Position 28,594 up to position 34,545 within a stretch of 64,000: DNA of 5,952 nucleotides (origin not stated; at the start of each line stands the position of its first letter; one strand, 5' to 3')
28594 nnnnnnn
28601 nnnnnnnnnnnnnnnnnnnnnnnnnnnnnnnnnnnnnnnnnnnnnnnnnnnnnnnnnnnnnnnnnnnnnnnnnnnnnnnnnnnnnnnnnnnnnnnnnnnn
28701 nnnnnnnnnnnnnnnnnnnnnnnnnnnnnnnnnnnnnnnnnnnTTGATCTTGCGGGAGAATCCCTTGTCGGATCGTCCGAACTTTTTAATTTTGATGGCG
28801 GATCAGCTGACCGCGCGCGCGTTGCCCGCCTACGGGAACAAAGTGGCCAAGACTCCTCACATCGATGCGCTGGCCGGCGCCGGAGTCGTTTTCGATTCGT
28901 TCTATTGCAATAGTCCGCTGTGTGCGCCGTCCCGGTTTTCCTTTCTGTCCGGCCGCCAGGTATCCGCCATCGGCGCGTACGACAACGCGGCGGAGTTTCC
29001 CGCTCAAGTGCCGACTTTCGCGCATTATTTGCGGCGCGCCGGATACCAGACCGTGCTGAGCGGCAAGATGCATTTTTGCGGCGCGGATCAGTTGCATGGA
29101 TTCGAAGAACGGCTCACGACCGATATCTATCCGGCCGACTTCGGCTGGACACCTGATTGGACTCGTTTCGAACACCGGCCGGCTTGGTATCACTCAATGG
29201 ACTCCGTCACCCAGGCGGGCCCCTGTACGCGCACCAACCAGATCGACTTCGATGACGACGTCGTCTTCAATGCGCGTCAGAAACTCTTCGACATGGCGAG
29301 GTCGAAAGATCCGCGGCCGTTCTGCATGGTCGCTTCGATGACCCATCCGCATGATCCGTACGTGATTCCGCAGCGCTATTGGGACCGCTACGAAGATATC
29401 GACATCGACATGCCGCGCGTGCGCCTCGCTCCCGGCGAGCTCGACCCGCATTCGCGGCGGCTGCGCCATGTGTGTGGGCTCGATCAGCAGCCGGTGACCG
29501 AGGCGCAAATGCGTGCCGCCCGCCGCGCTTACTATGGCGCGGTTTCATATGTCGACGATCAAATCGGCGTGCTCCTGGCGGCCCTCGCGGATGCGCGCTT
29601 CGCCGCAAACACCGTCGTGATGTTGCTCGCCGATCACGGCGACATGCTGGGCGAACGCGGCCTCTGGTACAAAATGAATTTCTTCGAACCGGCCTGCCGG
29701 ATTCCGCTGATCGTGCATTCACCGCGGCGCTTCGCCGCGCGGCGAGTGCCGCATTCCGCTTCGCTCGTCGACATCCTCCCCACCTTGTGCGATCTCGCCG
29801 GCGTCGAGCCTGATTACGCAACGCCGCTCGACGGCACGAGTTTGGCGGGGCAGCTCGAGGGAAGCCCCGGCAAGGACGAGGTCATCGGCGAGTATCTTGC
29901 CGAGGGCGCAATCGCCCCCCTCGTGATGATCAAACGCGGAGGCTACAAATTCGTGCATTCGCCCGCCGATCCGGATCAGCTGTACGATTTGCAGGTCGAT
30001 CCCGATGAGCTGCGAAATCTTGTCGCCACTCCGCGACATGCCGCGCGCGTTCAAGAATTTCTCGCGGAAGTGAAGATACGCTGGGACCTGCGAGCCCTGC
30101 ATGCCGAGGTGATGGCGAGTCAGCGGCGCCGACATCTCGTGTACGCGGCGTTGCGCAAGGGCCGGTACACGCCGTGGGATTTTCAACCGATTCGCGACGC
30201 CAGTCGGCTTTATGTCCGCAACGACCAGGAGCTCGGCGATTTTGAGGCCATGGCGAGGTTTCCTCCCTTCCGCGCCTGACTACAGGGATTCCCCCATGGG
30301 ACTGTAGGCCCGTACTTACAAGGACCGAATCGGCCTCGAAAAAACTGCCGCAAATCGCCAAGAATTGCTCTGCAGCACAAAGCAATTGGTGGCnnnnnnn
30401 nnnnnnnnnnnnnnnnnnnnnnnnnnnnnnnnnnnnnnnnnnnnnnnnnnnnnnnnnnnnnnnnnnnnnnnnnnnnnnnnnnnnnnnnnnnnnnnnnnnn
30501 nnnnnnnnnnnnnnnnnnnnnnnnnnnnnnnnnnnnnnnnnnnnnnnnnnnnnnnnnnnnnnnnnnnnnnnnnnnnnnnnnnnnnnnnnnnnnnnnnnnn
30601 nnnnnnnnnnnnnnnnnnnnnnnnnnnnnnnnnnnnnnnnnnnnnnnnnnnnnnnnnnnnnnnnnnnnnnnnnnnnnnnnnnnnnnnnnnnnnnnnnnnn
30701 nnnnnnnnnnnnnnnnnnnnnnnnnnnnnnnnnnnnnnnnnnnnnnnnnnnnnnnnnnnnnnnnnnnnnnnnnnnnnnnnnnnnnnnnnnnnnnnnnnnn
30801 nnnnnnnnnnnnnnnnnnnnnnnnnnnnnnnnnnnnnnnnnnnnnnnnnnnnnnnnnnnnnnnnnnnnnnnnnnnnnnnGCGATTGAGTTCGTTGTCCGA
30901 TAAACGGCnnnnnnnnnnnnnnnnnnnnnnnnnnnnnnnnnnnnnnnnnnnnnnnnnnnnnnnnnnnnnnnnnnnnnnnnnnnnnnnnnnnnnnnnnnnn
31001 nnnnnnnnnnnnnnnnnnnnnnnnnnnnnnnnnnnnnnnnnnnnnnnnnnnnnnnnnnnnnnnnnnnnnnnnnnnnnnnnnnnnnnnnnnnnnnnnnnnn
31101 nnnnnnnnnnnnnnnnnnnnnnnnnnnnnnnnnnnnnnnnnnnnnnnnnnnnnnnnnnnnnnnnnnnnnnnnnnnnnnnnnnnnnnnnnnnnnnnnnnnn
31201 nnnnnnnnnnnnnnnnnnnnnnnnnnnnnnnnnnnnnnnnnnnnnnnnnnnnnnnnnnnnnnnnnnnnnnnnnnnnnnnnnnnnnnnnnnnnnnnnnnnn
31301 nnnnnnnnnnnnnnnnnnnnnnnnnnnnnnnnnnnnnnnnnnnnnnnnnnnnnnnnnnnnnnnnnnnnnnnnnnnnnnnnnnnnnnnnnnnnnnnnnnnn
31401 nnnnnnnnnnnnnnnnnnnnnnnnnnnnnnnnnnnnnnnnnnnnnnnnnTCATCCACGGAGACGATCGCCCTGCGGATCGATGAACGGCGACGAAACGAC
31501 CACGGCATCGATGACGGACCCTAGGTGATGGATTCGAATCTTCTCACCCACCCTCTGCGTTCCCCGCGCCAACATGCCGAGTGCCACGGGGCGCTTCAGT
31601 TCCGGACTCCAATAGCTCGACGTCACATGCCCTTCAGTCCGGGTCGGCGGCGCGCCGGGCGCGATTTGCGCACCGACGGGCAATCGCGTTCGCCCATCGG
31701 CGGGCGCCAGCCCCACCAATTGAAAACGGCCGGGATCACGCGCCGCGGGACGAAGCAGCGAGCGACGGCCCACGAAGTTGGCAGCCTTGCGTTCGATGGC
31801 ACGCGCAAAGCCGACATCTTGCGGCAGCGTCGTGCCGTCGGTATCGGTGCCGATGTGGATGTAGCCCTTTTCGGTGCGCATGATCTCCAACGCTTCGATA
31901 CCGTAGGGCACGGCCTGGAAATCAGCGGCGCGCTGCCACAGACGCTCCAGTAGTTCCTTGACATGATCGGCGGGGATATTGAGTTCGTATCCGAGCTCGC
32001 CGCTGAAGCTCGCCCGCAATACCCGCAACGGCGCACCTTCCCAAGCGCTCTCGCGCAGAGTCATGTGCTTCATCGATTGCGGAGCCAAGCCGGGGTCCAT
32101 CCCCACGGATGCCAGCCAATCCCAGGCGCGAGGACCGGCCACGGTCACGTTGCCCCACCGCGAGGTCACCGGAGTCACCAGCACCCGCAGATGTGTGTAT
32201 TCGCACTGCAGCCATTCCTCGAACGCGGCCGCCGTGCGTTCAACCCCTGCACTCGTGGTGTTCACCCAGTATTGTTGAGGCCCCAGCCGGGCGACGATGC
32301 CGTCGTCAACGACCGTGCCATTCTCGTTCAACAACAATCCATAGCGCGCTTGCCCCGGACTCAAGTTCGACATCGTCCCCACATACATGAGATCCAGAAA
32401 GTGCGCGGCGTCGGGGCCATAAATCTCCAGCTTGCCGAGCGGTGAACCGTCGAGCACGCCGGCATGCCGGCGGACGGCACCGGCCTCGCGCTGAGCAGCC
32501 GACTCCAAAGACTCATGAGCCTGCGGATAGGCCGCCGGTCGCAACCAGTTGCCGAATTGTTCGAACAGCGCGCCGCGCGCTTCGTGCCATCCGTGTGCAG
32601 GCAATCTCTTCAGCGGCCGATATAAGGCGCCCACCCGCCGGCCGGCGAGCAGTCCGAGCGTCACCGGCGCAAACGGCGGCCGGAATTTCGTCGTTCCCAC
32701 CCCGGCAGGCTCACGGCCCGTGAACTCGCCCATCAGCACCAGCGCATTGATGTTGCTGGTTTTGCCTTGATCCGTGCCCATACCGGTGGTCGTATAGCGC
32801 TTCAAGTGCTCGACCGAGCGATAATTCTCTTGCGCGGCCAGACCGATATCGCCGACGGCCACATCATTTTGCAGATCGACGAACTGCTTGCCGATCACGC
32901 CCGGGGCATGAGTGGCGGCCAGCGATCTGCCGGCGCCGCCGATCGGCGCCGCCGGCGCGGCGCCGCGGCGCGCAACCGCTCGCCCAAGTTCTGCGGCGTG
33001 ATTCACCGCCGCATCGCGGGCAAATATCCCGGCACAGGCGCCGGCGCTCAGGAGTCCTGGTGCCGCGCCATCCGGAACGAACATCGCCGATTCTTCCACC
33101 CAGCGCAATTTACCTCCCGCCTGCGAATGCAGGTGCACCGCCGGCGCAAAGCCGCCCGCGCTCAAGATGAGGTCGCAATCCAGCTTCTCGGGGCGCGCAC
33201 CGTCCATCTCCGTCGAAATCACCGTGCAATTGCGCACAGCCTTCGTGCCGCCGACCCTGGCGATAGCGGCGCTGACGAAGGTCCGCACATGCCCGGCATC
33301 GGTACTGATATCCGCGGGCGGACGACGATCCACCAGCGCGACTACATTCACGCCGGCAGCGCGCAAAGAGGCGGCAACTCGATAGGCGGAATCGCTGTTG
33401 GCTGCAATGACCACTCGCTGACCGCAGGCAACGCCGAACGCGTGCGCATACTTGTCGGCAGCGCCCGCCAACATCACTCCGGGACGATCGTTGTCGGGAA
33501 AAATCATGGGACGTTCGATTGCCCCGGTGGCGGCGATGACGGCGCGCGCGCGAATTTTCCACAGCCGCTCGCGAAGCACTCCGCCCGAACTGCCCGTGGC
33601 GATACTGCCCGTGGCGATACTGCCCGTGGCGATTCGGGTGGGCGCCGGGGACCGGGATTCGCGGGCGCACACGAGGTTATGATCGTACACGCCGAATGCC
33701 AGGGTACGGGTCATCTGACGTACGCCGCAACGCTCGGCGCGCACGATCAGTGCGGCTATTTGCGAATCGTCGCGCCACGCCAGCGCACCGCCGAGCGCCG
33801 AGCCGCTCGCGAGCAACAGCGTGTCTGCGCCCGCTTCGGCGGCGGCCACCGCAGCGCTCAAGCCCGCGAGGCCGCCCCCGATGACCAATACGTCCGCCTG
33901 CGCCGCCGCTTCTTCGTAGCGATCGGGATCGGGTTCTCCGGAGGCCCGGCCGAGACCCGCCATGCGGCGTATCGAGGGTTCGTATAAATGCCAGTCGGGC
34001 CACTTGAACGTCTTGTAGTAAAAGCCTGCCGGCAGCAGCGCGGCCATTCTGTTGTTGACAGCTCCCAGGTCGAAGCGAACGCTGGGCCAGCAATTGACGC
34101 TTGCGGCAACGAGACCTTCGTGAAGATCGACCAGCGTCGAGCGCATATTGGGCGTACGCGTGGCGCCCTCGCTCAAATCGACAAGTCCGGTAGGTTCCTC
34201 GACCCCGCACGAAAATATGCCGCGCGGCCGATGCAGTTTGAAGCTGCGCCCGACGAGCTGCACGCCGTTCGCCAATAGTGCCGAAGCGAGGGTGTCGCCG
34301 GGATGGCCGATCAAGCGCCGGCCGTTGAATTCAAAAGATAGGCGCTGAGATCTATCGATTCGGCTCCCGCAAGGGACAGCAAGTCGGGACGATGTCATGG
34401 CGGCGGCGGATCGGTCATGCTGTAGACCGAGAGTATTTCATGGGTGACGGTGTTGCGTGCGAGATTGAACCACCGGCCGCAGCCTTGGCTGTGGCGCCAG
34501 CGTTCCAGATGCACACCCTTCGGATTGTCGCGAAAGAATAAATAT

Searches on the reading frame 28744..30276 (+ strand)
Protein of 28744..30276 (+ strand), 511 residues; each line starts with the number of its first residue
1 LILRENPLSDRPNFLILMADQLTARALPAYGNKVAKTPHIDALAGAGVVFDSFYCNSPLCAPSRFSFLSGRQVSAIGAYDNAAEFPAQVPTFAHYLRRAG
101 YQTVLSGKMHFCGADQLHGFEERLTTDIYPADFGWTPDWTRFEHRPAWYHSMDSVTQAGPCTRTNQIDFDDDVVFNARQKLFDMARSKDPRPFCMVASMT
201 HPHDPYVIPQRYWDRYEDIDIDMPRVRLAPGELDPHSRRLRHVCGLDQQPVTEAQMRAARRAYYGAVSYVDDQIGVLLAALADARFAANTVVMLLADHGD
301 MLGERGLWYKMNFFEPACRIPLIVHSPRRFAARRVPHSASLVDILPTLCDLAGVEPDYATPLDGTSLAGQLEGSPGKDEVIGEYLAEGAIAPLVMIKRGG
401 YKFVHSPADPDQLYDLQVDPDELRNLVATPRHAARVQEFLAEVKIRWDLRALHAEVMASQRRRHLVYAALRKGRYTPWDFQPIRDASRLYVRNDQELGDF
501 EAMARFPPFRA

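Call 10: search_protein_families(library=pfam, proteins=[window:28744-30276:+], max_evalue=0.001)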
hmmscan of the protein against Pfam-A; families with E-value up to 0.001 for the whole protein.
window:28744-30276:+ (511 aa): 4 families
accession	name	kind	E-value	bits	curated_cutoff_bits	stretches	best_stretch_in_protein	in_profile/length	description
PF00884.28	Sulfatase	-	3.1e-46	158.5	25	1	12-354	1-301/301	Sulfatase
PF12411.13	Choline_sulf_C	-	1.8e-21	76.1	27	1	455-506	2-53/53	Choline sulfatase enzyme C terminal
PF16347.10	SGSH_C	-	5.7e-12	46.5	29.3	1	303-439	1-144/154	N-sulphoglucosamine sulphohydrolase, C-terminal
PF01663.27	Phosphodiest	-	1.7e-07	31.6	23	1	15-299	2-220/342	Type I phosphodiesterase / nucleotide pyrophosphatase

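Call 26: search_protein_families(library=ncbifam, proteins=[window:28744-30276:+], max_evalue=0.00001)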
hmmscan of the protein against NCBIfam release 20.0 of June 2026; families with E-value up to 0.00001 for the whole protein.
window:28744-30276:+ (511 aa): 5 families
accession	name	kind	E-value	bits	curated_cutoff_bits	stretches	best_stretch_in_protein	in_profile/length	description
TIGR03417.1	chol_sulfatase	equivalog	1.2e-241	802.9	433.45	1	11-507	2-500/500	choline-sulfatase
NF010322.0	PRK13759.1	equivalog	3.3e-66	223.8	481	1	10-439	5-449/486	arylsulfatase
NF052527.1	Mn_arylsulf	exception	2.8e-43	148.5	850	2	184-441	190-446/479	manganese-dependent arylsulfatase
NF045661.1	HdlasePehA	equivalog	2.9e-41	141.6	900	1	11-451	2-488/506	phosphoric/sulfuric ester hydrolase PehA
NF038282.1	LapC_YejM_PbgA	exception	2.8e-06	25.9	825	1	249-349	400-497/584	LPS biosynthesis-modulating metalloenzyme YejM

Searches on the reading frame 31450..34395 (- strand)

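Call 25: search_protein_families(library=pfam, proteins=[window:31450-34395:-], max_evalue=0.001)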
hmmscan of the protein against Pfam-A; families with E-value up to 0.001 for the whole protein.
window:31450-34395:- (981 aa): 10 families
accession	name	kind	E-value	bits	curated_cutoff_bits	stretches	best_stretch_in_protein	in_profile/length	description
PF01571.26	GCV_T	-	1.5e-62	211.6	25.6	1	601-864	2-253/255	Aminomethyltransferase folate-binding domain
PF17806.6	SO_alpha_A3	-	1.9e-32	111.9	23.1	1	502-586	2-87/87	Sarcosine oxidase A3 domain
PF13510.11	Fer2_4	-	1.1e-19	70.7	22.8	1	17-101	2-81/82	2Fe-2S iron-sulfur cluster binding domain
PF08669.17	GCV_T_C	-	8.7e-14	51.6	25.9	1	892-973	2-80/80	Glycine cleavage T-protein C-terminal barrel domain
PF00890.30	FAD_binding_2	-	1.3e-09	38.2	20.4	1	168-208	1-41/414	FAD binding domain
PF12831.13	FAD_oxidored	-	2.7e-08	34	27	1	168-205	1-38/416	FAD dependent oxidoreductase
PF07992.20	Pyr_redox_2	-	5.8e-06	26.4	26.1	1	168-430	2-251/291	Pyridine nucleotide-disulphide oxidoreductase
PF13738.12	Pyr_redox_3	-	1.5e-05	24.8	30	0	280-380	122-220/305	Pyridine nucleotide-disulphide oxidoreductase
PF01134.28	GIDA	-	3.5e-05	23.5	22.1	1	168-197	1-30/391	Glucose inhibited division protein A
PF13450.12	NAD_binding_8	-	7e-05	23.5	21.9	1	171-206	1-36/68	NAD(P)-binding Rossmann-like domain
